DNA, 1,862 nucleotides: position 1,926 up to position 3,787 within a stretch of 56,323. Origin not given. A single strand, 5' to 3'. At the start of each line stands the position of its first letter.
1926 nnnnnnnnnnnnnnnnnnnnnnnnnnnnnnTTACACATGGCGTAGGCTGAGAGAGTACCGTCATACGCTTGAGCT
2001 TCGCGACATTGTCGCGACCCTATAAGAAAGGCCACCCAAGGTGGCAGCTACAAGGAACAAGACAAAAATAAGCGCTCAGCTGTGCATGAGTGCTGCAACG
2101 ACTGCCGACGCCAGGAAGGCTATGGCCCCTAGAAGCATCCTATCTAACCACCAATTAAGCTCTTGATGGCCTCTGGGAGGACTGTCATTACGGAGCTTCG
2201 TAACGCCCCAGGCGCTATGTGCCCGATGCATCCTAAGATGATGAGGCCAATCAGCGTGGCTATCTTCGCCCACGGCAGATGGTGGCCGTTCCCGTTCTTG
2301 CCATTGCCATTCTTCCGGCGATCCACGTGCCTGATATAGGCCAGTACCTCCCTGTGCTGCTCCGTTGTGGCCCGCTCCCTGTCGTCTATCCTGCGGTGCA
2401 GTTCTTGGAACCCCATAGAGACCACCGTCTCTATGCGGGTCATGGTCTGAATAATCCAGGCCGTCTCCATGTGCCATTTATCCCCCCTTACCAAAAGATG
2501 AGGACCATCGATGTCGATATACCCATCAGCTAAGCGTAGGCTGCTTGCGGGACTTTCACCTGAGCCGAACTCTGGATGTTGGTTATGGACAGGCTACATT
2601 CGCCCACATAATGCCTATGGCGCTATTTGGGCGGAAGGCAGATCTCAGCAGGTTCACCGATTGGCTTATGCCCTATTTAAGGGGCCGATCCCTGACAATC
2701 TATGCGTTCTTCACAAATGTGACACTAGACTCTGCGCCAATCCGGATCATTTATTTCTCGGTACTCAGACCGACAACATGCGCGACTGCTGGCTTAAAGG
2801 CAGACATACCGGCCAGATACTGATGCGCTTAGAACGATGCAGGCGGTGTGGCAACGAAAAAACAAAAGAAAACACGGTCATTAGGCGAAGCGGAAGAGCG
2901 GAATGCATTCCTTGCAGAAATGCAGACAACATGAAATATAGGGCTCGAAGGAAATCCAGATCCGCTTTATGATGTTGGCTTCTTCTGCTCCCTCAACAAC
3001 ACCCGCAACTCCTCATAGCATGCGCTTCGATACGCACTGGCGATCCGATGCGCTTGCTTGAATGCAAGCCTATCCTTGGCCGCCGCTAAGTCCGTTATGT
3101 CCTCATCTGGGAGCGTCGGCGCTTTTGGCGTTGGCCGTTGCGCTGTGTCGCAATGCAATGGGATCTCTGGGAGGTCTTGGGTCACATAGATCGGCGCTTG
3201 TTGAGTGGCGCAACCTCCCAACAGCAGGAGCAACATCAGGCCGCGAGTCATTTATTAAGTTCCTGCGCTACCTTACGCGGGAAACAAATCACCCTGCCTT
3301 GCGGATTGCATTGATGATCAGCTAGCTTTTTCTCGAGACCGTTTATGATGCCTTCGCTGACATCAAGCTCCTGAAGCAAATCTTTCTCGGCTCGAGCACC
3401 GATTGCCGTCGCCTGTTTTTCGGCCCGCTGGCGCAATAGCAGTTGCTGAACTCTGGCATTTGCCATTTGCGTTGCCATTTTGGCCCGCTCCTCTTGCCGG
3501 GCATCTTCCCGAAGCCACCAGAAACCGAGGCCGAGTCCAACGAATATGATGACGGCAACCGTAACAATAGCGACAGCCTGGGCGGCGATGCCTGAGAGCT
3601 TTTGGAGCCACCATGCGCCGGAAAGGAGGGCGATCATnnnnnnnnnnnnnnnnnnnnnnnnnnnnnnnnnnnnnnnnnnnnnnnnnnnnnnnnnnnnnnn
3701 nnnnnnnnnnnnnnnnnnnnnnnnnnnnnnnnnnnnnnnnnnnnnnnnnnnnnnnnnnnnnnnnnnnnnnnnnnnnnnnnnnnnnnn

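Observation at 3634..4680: Stand-alone PARP-like (H-Y-x) ADP-ribosyltransferase-fold protein in the slot where a holin is expected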

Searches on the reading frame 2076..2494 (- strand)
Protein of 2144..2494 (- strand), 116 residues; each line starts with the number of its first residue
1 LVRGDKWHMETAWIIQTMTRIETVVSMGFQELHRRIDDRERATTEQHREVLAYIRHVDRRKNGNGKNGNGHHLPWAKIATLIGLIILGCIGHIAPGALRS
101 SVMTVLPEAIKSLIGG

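Call 23: search_protein_families(library=pfam, proteins=[window:2144-2494:-, window:2076-2477:-], max_evalue=0.1)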
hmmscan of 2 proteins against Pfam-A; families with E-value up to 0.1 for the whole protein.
window:2144-2494:- (116 aa): 0 families

window:2076-2477:- (133 aa): 0 families

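Call 35: search_protein_families(library=phrogs, proteins=[window:2144-2494:-], max_evalue=0.001)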
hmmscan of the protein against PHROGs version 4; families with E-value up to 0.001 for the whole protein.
window:2144-2494:- (116 aa): 0 families

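Call 75: search_protein_families(library=ncbifam, proteins=[window:2144-2494:-], max_evalue=0.01)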
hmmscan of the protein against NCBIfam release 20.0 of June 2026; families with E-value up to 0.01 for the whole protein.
window:2144-2494:- (116 aa): 0 families

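Call 94: search_protein_families(library=padloc, proteins=[window:2144-2494:-], max_evalue=0.01)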
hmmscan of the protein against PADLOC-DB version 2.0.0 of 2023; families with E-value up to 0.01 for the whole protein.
window:2144-2494:- (116 aa): 0 families

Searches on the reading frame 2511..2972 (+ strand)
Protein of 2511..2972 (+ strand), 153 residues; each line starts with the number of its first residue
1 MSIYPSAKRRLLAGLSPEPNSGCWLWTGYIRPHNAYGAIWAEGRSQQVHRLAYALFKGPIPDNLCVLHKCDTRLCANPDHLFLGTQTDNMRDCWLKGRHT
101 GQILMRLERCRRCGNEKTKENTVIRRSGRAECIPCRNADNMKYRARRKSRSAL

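Call 23: search_protein_families(library=pfam, proteins=[window:2511-2972:+], max_evalue=0.1)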
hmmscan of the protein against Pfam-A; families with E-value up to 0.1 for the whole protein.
window:2511-2972:+ (153 aa): 2 families
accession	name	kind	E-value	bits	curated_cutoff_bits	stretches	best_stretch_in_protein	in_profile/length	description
PF13392.12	HNH_3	-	8.4e-14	51.4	24.8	1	47-91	2-46/46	HNH endonuclease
PF05551.17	zf-His_Me_endon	-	0.0014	19.3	27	1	39-91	41-92/131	Zinc-binding loop region of homing endonuclease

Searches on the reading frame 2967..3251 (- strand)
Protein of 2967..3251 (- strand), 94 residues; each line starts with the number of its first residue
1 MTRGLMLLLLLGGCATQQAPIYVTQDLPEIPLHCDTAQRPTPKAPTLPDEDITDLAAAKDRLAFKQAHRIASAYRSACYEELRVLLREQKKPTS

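Call 3: search_protein_families(library=pfam, proteins=[window:2967-3251:-], max_evalue=1)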
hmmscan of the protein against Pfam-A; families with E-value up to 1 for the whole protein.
window:2967-3251:- (94 aa): 1 family
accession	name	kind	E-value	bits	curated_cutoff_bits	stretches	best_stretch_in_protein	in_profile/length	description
PF12912.12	N_NLPC_P60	-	0.46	11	25.4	0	5-52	3-54/118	NLPC_P60 stabilising domain, N term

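Call 4: search_protein_families(library=phrogs, proteins=[window:2967-3251:-], max_evalue=0.1)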
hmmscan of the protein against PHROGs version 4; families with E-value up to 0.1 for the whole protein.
window:2967-3251:- (94 aa): 3 families
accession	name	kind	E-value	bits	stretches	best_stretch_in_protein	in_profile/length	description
phrog_19655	-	unknown function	0.0073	17.5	1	7-53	11-52/93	-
phrog_456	-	lysis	0.025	15.2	1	5-40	17-54/102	Rz-like spanin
phrog_2291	-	unknown function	0.033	15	1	6-64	10-62/81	-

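Call 75: search_protein_families(library=ncbifam, proteins=[window:2967-3251:-], max_evalue=0.01)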
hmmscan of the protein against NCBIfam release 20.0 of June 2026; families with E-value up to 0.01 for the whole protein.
window:2967-3251:- (94 aa): 0 families

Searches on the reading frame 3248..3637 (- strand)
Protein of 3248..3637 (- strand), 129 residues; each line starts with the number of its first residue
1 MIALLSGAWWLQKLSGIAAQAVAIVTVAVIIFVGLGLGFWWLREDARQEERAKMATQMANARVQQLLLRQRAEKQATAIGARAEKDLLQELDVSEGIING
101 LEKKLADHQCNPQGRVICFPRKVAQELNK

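Call 3: search_protein_families(library=pfam, proteins=[window:3248-3637:-], max_evalue=1)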
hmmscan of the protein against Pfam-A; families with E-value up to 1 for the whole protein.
window:3248-3637:- (129 aa): 3 families
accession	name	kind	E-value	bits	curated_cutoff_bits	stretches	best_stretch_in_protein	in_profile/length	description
PF19487.4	DUF6023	-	0.027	14.8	26.8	1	20-96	7-79/150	Family of unknown function (DUF6023)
PF07178.16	TraL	-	0.19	12.5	24.4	1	17-59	25-67/90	TraL protein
PF08041.16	PetM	-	0.39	10.8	25.1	1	27-42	10-25/30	PetM family of cytochrome b6f complex subunit 7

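Call 4: search_protein_families(library=phrogs, proteins=[window:3248-3637:-], max_evalue=0.1)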
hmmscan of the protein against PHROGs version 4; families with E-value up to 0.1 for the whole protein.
window:3248-3637:- (129 aa): 5 families
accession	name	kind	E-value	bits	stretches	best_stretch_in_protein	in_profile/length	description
phrog_214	-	lysis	0.0024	18.8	1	22-110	9-98/176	Rz-like spanin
phrog_4467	-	unknown function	0.017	14.8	1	59-110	249-300/664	-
phrog_1026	-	lysis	0.056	14.7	1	17-78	7-54/85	Rz-like spanin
phrog_14464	-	moron, auxiliary metabolic gene and host takeover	0.07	14.2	0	24-62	15-55/59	membrane protein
phrog_5151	-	lysis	0.1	14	0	23-86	10-65/111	Rz-like spanin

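Call 75: search_protein_families(library=ncbifam, proteins=[window:3248-3637:-], max_evalue=0.01)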
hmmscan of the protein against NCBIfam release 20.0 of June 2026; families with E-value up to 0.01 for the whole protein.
window:3248-3637:- (129 aa): 2 families
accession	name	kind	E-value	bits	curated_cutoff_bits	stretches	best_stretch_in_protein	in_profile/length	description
NF049994.1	slr1306_fam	domain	0.0012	17.6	490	1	6-76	11-79/470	slr1306 family protein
NF008109.0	PRK10856.1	equivalog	0.0048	16.6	208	1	28-66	120-158/334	cytoskeleton protein RodZ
